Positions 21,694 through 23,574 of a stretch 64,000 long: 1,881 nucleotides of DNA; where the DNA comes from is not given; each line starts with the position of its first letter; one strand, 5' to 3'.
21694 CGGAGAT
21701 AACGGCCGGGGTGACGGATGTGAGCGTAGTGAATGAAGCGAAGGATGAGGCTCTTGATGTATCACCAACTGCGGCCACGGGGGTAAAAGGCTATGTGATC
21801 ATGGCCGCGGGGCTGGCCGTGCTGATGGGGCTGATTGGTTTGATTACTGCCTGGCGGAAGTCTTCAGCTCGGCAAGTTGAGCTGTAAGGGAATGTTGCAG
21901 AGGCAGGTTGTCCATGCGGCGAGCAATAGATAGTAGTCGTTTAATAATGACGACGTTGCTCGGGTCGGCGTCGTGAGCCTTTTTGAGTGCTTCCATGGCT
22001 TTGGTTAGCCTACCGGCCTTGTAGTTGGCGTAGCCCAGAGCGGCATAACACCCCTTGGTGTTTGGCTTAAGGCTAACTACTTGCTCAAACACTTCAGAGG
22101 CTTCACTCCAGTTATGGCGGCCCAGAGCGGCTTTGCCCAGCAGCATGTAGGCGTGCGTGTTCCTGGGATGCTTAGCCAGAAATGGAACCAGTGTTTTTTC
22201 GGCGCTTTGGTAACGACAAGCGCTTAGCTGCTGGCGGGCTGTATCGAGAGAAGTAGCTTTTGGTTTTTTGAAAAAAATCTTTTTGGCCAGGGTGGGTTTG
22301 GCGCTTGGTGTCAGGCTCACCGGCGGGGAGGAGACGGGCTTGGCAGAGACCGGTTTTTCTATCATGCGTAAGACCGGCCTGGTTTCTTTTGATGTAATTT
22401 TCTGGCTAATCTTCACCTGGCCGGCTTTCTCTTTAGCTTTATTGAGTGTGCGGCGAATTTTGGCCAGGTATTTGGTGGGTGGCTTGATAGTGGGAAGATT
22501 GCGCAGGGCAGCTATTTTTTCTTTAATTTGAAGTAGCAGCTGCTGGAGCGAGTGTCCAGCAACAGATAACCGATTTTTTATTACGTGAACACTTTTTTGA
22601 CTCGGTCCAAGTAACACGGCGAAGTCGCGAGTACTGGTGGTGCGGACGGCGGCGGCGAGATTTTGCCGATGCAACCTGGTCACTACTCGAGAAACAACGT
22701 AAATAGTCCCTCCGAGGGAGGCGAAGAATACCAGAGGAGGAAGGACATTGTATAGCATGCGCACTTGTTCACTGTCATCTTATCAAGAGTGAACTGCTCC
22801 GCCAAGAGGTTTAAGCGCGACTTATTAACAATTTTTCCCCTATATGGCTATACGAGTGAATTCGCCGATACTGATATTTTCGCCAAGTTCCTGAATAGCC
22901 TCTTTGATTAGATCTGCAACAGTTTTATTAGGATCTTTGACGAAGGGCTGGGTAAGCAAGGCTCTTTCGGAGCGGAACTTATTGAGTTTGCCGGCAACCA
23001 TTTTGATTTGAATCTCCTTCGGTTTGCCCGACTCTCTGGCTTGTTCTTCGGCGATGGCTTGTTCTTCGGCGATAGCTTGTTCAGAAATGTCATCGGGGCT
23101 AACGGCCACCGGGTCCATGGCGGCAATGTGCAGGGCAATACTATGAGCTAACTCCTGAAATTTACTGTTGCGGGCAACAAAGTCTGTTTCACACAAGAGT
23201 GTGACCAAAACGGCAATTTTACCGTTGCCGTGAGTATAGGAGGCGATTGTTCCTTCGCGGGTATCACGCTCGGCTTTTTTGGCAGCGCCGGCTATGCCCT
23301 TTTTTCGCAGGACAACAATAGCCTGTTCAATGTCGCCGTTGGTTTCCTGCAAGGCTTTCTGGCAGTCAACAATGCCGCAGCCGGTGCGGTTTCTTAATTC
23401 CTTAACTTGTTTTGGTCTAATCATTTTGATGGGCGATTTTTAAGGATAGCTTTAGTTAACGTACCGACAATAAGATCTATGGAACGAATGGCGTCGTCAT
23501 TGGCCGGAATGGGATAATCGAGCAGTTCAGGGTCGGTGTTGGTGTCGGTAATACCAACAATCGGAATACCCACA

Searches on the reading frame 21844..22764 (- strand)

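Call 11: search_protein_families(library=ncbifam, proteins=[window:21844-22764:-], max_evalue=0.1)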
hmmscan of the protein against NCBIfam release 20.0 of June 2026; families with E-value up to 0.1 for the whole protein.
window:21844-22764:- (306 aa): 23 families
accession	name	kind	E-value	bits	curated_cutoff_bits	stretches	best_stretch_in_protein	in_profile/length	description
TIGR02917.1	PEP_TPR_lipo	equivalog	1.3e-12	46.5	312.2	1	175-270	335-430/899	XrtA/PEP-CTERM system TPR-repeat protein PrsT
NF040959.1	MamA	equivalog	5.1e-09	35.9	200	1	182-265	118-201/204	magnetosome protein MamA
TIGR03939.1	PGA_TPR_OMP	equivalog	4.4e-08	31.8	366.65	1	183-305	100-222/800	poly-beta-1,6 N-acetyl-D-glucosamine export porin PgaA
NF033920.0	C39_PA2778_fam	equivalog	7e-08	32.2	150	1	173-266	160-253/255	PA2778 family cysteine peptidase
TIGR02795.1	tol_pal_ybgF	equivalog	4.9e-07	30.3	90.1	1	173-236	6-72/119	tol-pal system protein YbgF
TIGR00540.1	TPR_hemY_coli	hypoth_equivalog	1.4e-06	27.3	142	1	191-261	314-383/385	heme biosynthesis-associated TPR protein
NF007302.0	PRK09782.1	equivalog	3.7e-06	25.2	1223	1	183-289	593-698/990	phage receptor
NF008391.2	PRK11189.1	equivalog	2.3e-05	24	250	1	196-269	92-165/297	lipoprotein NlpI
TIGR02552.1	LcrH_SycD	equivalog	0.00013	21.7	104.8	1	176-268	25-117/136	SycD/LcrH family type III secretion system chaperone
TIGR02521.1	type_IV_pilW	equivalog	0.00043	19.9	154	1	176-264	38-126/234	type IV pilus biogenesis/stability protein PilW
NF052400.1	M48_BAM_BepA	equivalog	0.00053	18.9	570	1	169-302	307-440/483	beta-barrel assembly-enhancing protease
NF052312.1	T9SS_PorW_SprE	equivalog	0.00061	18.5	250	1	203-263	104-167/716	type IX secretion system periplasmic lipoprotein PorW/SprE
NF052304.1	CdsG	equivalog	0.00098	19.3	170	1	220-293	25-97/133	CdsG family type III secretion system protein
NF052415.1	T3SS_chap_SctY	equivalog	0.0012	19.4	70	1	204-267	7-70/106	type III secretion apparatus assembly chaperone SctY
NF009037.0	PRK12370.1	equivalog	0.0022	16.5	589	1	196-273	331-408/553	HilA/EilA family virulence transcriptional regulator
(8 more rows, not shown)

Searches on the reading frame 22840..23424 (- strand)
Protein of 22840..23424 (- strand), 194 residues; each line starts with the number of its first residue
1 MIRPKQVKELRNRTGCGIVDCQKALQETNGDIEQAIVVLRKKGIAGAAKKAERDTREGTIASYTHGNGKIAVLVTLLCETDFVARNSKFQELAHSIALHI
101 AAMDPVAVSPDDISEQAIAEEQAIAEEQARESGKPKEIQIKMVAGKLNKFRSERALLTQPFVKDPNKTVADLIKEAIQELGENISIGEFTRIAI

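Call 26: find_encoding_contigs(protein=window:22840-23424:-, flank=10000, max_places=10)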
Protein window:22840-23424:- (194 aa): 1 contig read that carries it; 1 place shown.
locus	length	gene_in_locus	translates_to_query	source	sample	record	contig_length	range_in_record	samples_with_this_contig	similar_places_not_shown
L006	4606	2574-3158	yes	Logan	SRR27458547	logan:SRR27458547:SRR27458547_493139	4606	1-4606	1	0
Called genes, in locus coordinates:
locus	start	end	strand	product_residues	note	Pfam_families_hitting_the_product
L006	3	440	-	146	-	?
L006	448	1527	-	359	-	PF03462:PCRF, PF00472:RF-1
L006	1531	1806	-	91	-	PF01197:Ribosomal_L31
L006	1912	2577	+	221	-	PF00318:Ribosomal_S2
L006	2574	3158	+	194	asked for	-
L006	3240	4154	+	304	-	PF13428:TPR_14 (faint), PF14559:TPR_19 (faint), PF13414:TPR_11 (faint), PF00515:TPR_1 (faint), PF07719:TPR_2 (faint), PF13181:TPR_8 (faint), PF13432:TPR_16 (weak), PF23914:TPR_CcmH_CycH (faint)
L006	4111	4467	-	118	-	-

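Call 108: list_cluster_members(proteins=[window:22840-23424:-, window:24471-25550:+, window:44383-46329:-, window:30121-33636:+, window:34803-36545:+, window:55093-57072:-, window:38012-39442:-, window:46436-48790:-])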
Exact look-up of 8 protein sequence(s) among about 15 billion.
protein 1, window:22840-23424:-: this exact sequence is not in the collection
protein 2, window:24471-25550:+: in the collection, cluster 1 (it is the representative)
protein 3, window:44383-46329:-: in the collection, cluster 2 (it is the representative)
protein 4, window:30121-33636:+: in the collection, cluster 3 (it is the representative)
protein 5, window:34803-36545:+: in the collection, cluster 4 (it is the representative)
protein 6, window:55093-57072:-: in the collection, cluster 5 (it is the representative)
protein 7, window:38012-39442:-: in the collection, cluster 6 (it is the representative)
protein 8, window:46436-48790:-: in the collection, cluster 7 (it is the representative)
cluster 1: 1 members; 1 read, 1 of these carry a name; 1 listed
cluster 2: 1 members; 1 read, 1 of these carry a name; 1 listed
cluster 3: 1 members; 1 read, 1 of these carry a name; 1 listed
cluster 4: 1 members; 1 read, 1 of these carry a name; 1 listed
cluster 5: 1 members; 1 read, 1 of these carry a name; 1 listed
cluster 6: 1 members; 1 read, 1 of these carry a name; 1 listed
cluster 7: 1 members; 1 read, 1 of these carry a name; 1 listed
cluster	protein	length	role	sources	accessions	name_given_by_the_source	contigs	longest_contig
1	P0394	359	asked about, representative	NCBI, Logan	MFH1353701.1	MAG: peptide chain release factor 1 [bacterium]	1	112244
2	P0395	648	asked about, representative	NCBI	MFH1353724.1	MAG: DNA topoisomerase (ATP-hydrolyzing) subunit B [bacterium]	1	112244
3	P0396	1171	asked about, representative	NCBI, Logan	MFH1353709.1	MAG: DNA polymerase III subunit alpha [bacterium]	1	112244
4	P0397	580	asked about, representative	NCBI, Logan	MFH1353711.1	MAG: threonine--tRNA ligase [bacterium]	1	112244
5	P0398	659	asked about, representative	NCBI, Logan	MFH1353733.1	MAG: NAD-dependent DNA ligase LigA [bacterium]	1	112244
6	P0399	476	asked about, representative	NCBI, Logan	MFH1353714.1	MAG: Asp-tRNA(Asn)/Glu-tRNA(Gln) amidotransferase subunit GatB [bacterium]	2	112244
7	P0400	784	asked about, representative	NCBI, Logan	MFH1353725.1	MAG: phenylalanine--tRNA ligase subunit beta [bacterium]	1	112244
